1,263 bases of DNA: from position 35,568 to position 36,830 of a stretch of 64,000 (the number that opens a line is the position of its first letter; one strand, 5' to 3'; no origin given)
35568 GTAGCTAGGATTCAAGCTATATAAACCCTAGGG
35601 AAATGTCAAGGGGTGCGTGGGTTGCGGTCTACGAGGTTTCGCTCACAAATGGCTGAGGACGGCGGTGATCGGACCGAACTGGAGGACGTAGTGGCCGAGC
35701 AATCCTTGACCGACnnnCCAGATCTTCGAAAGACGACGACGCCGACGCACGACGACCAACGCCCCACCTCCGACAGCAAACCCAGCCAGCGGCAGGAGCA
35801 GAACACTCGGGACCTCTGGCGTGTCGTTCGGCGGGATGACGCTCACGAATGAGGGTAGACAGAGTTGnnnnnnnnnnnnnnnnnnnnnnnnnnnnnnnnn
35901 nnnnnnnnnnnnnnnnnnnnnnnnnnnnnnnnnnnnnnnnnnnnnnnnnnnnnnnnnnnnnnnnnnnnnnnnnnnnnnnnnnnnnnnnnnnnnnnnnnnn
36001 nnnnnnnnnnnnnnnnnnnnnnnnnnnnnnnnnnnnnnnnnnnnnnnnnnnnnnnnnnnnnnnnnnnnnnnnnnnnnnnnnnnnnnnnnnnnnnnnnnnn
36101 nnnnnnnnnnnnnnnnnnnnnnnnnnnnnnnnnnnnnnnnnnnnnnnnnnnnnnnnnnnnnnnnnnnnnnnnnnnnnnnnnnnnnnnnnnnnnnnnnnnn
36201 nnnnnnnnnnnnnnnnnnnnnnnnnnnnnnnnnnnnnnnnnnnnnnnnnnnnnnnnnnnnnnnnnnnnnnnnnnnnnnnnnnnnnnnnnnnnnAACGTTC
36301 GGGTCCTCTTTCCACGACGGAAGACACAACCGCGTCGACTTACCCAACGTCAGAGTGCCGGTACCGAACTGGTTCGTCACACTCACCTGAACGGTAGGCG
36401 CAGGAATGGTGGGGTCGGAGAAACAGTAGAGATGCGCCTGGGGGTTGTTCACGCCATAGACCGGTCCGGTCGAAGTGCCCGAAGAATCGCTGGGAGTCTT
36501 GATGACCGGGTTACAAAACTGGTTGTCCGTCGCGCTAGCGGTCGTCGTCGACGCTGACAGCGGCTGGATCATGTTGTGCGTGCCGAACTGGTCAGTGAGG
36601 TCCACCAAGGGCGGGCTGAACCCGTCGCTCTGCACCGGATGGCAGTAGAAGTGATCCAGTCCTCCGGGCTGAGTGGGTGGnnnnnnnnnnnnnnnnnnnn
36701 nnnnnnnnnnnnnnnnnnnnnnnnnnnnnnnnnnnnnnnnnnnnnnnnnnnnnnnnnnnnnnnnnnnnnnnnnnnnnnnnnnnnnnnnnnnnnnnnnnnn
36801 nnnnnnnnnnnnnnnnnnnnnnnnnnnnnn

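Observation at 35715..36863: Secreted four-unit Cys-repeat protein of unrecognised family with a PEP-CTERM-like tail, in an actinobacterial-type genome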

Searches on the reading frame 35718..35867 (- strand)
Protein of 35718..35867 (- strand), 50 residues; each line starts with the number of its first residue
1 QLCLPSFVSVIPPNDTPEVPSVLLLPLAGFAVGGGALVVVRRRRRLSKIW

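Call 18: search_protein_families(library=ncbifam, proteins=[window:35718-35867:-], max_evalue=10)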
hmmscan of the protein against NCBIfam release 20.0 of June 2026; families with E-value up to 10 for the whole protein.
seq(50 aa): 7 families
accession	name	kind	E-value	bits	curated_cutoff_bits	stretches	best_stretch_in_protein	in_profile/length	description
TIGR01167.1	LPXTG_anchor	domain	0.016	15.9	15.9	1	23-45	11-33/34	LPXTG cell wall anchor domain-containing protein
NF058582.1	Microco_LAVTG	domain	0.02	15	27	1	25-45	14-34/34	LAVTG motif-containing sortase-dependent surface protein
NF038356.1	actino_DLW39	hypoth_equivalog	0.066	13.1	24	1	30-47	8-24/38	DLW-39 family protein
NF033846.1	Rumino_NPXTG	domain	0.11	12.8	23.5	1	27-44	13-30/30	NPXTG-anchored protein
NF041528.1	strep_LAETG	domain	0.34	10.7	30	1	30-43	22-35/35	LAETG motif-containing sortase-dependent surface protein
TIGR02595.1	PEP_CTERM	domain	1.8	9.6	16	1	27-44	7-24/24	PEP-CTERM sorting domain-containing protein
TIGR03901.2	MYXO-CTERM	domain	2.5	8.5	20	1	26-45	15-34/34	MYXO-CTERM sorting domain-containing protein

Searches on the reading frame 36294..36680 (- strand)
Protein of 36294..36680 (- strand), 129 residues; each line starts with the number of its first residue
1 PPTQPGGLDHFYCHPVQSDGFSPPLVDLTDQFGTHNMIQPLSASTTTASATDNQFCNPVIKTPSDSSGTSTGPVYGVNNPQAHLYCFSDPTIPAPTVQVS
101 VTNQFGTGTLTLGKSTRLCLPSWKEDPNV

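Call 85: predict_structure(alignment_id=A5)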
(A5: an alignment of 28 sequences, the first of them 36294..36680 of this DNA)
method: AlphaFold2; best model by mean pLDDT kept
length: 129 residues; sequences in the alignment: 28
mean_pLDDT: 68.9   pTM: 0.42
mean pLDDT of the five models: 68.9, 68.6, 67.1, 67.0, 59.9
residues with pLDDT >= 90: 1; 70-90: 65; 50-70: 52; < 50: 11
segments of 3 or more residues with pLDDT < 50: 1-7, 126-129
pLDDT, mean of each block of 10 residues (from residue 1): 47 69 70 75 62 71 82 74 69 75 76 71 54
secondary structure, 60 per line:
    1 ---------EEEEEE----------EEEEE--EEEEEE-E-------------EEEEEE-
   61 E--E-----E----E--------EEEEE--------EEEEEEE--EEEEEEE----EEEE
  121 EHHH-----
elements in order: E10-15 E26-30 E33-38 E54-59 E84-88 E97-103 E106-112 E117-121
